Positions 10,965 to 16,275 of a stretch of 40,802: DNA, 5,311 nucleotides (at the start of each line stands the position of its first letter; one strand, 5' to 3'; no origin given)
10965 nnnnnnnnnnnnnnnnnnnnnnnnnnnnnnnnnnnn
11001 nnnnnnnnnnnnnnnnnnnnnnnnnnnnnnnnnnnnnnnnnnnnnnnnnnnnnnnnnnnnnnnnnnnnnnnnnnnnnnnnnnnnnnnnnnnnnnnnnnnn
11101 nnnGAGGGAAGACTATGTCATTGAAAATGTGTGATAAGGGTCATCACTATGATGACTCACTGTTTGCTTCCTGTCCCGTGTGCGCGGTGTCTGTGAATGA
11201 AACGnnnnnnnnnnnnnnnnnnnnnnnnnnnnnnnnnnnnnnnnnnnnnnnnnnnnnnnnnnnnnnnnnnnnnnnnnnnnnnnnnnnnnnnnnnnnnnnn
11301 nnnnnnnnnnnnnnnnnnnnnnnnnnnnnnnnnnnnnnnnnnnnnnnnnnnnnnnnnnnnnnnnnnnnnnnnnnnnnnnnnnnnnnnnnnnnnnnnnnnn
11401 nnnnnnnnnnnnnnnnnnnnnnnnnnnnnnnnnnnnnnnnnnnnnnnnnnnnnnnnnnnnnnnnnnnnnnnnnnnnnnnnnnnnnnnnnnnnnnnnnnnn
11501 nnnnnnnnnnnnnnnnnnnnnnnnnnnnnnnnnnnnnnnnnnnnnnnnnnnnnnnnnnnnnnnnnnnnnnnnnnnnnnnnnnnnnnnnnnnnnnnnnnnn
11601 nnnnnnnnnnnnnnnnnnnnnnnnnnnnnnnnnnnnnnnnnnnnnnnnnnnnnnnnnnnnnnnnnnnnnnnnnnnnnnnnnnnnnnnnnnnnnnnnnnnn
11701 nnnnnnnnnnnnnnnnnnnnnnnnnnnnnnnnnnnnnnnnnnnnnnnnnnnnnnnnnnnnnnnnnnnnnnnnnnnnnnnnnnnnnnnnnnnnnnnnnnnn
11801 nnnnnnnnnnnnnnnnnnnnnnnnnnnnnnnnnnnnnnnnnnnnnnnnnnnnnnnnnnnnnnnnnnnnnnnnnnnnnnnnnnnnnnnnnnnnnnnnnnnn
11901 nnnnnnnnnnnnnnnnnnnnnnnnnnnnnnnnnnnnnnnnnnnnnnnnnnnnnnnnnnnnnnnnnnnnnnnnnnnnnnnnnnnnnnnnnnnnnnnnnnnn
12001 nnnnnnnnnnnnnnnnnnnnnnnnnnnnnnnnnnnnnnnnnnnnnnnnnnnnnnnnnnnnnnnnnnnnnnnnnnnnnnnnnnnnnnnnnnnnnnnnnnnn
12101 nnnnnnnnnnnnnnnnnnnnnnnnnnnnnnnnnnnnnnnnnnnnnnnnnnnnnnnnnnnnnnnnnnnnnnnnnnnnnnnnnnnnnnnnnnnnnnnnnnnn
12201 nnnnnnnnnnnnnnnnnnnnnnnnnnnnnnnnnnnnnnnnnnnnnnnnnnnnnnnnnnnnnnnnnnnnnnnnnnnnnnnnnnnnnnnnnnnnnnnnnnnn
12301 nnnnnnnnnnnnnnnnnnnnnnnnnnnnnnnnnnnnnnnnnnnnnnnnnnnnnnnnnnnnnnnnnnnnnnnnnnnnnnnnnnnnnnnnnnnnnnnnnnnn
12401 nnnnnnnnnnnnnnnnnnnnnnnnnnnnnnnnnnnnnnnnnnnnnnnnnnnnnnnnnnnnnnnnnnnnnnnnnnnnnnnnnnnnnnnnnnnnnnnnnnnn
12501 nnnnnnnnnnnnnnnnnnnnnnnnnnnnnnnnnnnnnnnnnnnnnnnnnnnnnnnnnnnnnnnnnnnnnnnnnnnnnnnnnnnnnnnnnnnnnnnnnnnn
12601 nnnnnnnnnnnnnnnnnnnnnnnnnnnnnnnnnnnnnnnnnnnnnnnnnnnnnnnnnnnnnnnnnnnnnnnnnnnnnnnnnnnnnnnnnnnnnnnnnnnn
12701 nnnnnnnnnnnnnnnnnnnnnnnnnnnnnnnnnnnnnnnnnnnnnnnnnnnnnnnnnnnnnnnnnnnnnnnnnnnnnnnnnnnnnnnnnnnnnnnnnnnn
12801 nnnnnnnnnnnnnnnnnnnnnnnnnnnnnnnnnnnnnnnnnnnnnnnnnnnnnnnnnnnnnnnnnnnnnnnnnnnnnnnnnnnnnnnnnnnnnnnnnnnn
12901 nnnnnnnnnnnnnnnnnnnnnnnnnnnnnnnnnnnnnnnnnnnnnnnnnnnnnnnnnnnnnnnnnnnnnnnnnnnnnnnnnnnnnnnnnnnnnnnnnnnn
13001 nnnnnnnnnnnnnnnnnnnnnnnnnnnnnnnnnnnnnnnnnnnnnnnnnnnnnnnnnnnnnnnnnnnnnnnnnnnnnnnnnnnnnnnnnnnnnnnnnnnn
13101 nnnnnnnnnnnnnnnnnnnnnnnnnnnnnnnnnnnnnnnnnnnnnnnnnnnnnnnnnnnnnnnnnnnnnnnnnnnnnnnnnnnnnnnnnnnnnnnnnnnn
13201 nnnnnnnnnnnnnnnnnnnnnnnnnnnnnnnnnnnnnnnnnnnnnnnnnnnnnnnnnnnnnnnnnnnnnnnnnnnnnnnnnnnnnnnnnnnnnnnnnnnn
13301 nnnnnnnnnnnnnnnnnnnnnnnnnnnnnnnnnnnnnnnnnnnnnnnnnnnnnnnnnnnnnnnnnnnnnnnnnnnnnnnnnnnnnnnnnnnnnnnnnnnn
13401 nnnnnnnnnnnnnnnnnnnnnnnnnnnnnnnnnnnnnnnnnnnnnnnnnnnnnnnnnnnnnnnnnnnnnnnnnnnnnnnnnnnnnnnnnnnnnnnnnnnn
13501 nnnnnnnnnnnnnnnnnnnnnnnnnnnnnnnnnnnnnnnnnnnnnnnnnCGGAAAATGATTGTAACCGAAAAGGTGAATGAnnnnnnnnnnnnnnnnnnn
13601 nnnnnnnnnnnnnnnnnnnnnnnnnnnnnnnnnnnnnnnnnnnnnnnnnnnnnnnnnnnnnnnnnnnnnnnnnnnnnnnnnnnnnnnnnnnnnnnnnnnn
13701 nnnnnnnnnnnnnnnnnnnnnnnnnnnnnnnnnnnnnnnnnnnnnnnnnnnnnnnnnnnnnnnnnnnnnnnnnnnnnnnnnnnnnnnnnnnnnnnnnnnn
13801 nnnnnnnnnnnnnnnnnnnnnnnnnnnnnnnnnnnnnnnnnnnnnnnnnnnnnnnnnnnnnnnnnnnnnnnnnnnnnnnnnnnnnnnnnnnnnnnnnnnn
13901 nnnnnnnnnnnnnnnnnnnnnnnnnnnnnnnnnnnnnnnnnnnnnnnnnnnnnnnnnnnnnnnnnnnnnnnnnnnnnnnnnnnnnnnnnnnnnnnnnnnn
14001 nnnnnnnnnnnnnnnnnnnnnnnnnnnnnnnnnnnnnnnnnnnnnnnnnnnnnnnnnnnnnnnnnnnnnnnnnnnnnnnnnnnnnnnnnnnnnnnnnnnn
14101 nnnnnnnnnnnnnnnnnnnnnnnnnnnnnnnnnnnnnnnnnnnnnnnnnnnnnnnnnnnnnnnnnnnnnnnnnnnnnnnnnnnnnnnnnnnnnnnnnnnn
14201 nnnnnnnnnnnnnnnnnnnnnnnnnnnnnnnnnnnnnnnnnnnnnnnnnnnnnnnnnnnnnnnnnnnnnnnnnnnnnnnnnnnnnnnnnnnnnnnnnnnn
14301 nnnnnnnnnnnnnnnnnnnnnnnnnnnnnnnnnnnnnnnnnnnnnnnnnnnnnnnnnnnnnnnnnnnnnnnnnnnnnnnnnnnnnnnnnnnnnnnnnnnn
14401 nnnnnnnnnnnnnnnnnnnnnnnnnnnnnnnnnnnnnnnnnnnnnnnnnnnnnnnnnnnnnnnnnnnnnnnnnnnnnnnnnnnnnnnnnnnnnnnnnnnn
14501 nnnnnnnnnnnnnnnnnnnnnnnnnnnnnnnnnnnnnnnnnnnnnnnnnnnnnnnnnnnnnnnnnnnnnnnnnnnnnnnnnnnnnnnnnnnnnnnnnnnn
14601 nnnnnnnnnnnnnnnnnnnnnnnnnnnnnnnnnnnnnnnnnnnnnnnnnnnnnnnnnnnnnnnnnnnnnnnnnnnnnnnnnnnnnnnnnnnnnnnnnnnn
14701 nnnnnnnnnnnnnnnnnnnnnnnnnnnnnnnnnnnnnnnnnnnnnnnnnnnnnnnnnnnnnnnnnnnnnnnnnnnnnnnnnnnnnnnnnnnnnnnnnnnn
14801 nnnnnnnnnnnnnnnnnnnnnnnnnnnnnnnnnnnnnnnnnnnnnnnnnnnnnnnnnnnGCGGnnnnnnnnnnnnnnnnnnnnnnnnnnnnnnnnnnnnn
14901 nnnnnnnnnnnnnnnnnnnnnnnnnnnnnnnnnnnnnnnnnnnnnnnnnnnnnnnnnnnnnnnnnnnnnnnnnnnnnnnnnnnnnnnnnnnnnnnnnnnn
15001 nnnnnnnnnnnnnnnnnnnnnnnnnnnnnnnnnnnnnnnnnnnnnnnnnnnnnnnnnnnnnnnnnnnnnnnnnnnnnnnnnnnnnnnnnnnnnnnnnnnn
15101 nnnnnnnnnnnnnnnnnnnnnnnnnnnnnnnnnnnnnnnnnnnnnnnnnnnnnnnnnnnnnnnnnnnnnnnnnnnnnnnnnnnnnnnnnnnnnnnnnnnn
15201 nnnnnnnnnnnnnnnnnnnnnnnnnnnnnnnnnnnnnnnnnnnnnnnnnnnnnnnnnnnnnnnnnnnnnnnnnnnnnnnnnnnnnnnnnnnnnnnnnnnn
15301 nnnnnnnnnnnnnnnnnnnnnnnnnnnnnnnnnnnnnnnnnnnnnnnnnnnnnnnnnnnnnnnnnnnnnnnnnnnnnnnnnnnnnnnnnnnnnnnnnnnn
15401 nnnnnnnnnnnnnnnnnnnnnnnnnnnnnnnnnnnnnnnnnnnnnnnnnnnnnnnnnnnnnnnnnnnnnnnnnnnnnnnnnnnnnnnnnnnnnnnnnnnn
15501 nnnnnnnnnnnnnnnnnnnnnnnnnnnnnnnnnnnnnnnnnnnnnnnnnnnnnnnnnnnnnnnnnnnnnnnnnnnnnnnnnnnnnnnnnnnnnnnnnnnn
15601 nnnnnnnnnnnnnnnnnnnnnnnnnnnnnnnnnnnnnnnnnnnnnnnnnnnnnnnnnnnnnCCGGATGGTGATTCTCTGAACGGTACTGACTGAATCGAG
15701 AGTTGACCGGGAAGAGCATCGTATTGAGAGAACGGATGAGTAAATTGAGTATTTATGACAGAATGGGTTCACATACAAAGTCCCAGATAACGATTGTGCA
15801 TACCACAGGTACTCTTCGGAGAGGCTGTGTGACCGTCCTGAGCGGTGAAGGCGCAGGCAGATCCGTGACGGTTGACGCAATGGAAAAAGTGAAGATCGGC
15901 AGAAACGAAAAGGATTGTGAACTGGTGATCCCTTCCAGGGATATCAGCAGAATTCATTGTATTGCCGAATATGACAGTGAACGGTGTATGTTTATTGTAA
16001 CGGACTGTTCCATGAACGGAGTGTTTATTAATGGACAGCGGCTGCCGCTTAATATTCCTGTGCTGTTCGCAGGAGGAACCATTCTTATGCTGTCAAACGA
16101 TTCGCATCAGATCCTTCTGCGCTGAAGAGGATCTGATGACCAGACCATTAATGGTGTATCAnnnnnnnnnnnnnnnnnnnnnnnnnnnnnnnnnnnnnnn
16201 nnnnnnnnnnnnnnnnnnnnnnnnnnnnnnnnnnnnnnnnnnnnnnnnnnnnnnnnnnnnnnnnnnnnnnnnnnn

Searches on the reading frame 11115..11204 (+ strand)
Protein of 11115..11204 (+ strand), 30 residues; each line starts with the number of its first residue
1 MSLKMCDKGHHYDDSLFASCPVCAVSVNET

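Call 65: search_protein_families(library=pfam, proteins=[window:11115-11204:+], max_evalue=10)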
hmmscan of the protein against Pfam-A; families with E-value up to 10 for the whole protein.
seq(30 aa): 1 family
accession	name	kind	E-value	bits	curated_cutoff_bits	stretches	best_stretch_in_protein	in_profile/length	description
PF14447.12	Prok-RING_4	-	0.028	14.8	27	1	12-28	25-41/46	Prokaryotic RING finger family 4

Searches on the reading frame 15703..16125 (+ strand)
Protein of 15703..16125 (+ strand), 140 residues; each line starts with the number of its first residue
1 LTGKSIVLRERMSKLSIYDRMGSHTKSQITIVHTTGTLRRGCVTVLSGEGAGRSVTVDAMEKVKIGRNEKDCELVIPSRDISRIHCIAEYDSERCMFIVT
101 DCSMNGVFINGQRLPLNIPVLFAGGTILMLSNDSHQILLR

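Call 5: search_protein_families(library=pfam, proteins=[window:15703-16125:+], max_evalue=0.1)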
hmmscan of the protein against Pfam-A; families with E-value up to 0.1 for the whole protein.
window:15703-16125:+ (140 aa): 2 families
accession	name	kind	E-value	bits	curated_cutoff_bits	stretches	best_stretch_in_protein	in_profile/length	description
PF00498.31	FHA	-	6.7e-13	49.3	20.7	1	63-121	1-57/67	FHA domain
PF16697.10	Yop-YscD_cpl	-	3.3e-07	30.9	33.2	1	45-114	2-68/94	Inner membrane component of T3SS, cytoplasmic domain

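Call 17: search_protein_families(library=padloc, proteins=[window:15703-16125:+], max_evalue=0.01)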
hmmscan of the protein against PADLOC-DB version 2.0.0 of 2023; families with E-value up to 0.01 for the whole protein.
window:15703-16125:+ (140 aa): 0 families
